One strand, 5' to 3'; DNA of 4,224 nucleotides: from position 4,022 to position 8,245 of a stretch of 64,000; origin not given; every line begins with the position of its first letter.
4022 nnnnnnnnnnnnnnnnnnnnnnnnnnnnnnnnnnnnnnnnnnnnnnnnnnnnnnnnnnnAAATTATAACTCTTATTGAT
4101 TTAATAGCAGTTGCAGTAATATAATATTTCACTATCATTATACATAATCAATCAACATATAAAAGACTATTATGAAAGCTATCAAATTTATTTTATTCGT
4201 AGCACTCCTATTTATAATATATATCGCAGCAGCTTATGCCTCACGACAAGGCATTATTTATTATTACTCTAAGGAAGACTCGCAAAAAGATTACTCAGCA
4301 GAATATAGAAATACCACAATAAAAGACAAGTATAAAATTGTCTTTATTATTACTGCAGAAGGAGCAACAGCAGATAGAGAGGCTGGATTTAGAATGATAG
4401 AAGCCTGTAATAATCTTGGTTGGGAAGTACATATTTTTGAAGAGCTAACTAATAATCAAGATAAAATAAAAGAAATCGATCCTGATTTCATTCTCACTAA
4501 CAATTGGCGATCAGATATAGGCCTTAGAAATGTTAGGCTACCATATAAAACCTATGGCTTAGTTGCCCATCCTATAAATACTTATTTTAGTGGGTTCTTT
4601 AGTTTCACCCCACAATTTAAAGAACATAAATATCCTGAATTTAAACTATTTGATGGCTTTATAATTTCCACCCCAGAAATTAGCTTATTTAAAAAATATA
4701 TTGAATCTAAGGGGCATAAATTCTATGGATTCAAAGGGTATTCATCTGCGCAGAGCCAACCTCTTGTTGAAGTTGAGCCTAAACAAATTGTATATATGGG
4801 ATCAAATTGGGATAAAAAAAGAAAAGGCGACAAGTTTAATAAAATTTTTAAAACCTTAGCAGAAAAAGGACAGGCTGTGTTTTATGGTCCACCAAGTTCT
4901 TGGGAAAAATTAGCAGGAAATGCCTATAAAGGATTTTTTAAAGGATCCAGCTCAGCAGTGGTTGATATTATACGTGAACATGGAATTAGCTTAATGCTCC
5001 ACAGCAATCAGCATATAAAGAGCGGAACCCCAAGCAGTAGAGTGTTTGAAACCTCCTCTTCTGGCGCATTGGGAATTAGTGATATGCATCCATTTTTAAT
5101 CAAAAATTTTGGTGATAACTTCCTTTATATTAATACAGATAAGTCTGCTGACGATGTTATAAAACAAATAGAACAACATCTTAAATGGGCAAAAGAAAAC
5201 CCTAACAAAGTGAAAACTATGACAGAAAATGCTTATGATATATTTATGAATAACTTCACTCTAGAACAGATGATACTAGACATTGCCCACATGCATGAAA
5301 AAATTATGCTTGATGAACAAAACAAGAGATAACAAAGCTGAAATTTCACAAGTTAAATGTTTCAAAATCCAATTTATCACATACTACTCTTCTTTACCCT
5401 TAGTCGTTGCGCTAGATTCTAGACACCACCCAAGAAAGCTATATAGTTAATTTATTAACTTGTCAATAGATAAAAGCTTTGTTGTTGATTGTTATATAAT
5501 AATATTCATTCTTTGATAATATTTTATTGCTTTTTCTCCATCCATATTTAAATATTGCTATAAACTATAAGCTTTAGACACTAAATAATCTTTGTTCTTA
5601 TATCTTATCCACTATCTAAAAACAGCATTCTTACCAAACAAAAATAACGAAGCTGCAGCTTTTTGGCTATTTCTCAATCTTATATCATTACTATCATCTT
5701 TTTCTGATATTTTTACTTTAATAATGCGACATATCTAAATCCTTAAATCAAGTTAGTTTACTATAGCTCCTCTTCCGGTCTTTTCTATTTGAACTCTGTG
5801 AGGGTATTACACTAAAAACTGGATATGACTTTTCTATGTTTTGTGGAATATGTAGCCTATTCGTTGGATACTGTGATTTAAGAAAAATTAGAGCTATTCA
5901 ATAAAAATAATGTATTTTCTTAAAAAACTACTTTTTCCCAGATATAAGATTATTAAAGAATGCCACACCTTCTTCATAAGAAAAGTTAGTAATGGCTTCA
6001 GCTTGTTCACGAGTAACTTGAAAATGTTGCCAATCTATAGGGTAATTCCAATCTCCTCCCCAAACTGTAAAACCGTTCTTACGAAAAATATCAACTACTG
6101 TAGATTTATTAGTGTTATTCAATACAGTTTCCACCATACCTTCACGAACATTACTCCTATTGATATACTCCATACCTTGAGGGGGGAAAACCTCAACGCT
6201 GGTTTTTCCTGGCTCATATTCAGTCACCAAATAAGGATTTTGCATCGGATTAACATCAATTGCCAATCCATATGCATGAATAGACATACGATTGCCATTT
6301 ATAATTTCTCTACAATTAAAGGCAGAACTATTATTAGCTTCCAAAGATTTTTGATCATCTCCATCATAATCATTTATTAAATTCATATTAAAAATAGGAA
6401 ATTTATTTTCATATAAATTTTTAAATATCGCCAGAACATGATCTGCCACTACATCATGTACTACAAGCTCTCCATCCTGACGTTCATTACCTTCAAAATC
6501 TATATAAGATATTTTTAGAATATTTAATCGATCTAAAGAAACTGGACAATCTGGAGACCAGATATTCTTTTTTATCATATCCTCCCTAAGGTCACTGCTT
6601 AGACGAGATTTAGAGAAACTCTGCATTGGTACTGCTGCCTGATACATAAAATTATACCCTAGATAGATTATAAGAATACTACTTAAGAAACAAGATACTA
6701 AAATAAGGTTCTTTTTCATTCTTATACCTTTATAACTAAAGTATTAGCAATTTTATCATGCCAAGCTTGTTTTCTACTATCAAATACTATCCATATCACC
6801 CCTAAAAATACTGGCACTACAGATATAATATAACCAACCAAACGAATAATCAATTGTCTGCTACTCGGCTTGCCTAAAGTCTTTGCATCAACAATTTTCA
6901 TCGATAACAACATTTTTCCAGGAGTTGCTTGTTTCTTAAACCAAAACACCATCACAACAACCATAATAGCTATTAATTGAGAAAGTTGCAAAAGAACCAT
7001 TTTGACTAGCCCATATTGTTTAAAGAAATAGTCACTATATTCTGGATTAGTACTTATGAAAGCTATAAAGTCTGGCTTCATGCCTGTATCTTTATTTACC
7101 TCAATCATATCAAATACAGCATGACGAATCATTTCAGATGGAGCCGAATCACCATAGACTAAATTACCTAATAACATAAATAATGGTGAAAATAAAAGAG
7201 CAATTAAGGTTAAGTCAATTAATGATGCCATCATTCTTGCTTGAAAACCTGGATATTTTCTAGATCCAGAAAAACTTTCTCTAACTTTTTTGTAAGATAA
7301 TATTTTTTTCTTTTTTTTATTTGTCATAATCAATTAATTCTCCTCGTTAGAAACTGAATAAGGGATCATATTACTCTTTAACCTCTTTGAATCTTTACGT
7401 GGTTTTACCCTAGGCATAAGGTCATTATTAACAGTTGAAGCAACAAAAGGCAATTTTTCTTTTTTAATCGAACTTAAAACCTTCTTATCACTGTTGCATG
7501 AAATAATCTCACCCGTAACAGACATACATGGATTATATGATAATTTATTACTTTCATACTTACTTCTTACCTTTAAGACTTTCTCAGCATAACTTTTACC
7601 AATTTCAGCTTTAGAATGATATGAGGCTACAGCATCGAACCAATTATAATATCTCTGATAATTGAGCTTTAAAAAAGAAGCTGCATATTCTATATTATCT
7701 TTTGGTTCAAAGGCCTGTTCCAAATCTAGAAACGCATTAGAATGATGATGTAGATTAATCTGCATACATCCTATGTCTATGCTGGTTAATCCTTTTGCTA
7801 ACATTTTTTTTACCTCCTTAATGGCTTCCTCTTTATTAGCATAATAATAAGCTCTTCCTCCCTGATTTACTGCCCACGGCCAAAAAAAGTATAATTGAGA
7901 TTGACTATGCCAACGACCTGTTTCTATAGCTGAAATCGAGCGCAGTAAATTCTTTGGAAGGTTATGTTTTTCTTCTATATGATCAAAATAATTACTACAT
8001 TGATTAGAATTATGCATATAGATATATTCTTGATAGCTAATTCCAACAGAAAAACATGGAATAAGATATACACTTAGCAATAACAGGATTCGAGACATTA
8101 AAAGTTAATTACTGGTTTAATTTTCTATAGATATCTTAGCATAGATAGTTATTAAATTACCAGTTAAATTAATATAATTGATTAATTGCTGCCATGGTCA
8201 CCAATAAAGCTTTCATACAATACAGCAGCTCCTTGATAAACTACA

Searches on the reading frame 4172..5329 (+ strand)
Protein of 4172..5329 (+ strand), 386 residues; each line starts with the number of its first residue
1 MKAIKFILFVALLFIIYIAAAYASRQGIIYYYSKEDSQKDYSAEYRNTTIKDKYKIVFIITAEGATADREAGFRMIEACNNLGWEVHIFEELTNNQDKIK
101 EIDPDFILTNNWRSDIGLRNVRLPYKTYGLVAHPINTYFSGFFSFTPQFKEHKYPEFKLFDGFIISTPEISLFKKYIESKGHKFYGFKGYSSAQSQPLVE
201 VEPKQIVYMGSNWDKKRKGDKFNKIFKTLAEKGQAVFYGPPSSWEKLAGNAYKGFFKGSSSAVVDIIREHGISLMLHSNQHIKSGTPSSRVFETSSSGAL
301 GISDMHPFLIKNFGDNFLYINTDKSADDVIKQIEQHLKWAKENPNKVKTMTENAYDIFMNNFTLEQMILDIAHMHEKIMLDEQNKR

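Call 46: search_protein_families(library=pfam, proteins=[window:4172-5329:+], max_evalue=0.01)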
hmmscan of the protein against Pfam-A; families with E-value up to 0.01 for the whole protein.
window:4172-5329:+ (386 aa): 2 families
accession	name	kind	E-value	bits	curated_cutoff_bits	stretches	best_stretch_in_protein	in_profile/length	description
PF13524.12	Glyco_trans_1_2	-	2.2e-07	31.4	25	1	224-368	4-139/144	Glycosyl transferase-like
PF19579.4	FtsL_2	-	0.00056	20.2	24.6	1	1-47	15-61/100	Bacteriodetes cell division protein (FtsL-like)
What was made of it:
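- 4172..5332 (+): Third, distant paralogue C (386 aa), ~30-32% identical to A and B, with the same architecture and motifs. PF13524 scores 31.4 bits (call 46).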

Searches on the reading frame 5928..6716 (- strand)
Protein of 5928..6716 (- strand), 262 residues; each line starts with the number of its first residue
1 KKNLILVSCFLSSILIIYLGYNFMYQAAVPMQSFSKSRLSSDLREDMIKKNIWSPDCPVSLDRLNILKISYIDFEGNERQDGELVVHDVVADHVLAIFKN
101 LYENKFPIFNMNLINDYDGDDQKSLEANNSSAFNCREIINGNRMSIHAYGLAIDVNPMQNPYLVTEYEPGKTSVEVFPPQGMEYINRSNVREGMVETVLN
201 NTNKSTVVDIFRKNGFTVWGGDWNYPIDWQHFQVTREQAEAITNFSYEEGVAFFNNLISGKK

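Call 46: search_protein_families(library=pfam, proteins=[window:5928-6716:-], max_evalue=0.01)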
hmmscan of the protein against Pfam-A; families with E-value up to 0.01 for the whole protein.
window:5928-6716:- (262 aa): 2 families
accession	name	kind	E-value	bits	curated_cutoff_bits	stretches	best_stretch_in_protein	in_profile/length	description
PF13539.11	Peptidase_M15_4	-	1.9e-18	67.2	25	1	141-234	3-70/70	D-alanyl-D-alanine carboxypeptidase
PF06904.17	Extensin-like_C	-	0.0048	17.5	25.4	1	128-157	81-112/176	Extensin-like protein C-terminus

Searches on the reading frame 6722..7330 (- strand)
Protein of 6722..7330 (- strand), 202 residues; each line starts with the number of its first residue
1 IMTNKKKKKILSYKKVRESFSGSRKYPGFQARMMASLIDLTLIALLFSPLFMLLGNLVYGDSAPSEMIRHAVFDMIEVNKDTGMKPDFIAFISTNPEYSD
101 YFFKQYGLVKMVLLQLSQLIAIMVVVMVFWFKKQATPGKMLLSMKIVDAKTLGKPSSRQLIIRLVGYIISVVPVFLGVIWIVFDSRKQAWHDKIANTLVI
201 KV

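Call 46: search_protein_families(library=pfam, proteins=[window:6722-7330:-], max_evalue=0.01)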
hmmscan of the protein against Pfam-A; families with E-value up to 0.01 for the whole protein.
window:6722-7330:- (202 aa): 1 family
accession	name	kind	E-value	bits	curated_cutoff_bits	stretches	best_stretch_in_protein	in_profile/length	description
PF06271.18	RDD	-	1.1e-20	74.8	24.1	1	26-196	1-137/137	RDD family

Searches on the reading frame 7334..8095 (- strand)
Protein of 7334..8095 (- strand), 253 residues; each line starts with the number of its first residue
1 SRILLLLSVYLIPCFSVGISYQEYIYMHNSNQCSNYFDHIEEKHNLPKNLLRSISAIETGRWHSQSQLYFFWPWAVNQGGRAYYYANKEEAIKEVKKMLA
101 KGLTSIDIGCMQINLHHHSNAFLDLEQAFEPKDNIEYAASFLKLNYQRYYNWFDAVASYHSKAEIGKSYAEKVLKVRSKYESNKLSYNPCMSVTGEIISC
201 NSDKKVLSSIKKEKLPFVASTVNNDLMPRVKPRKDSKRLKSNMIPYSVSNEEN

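Call 46: search_protein_families(library=pfam, proteins=[window:7334-8095:-], max_evalue=0.01)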
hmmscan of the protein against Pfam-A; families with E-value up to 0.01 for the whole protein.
window:7334-8095:- (253 aa): 1 family
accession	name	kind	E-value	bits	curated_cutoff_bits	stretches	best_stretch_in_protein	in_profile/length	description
PF01464.25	SLT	-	2.8e-08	33.8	21.3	1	99-161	36-96/117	Transglycosylase SLT domain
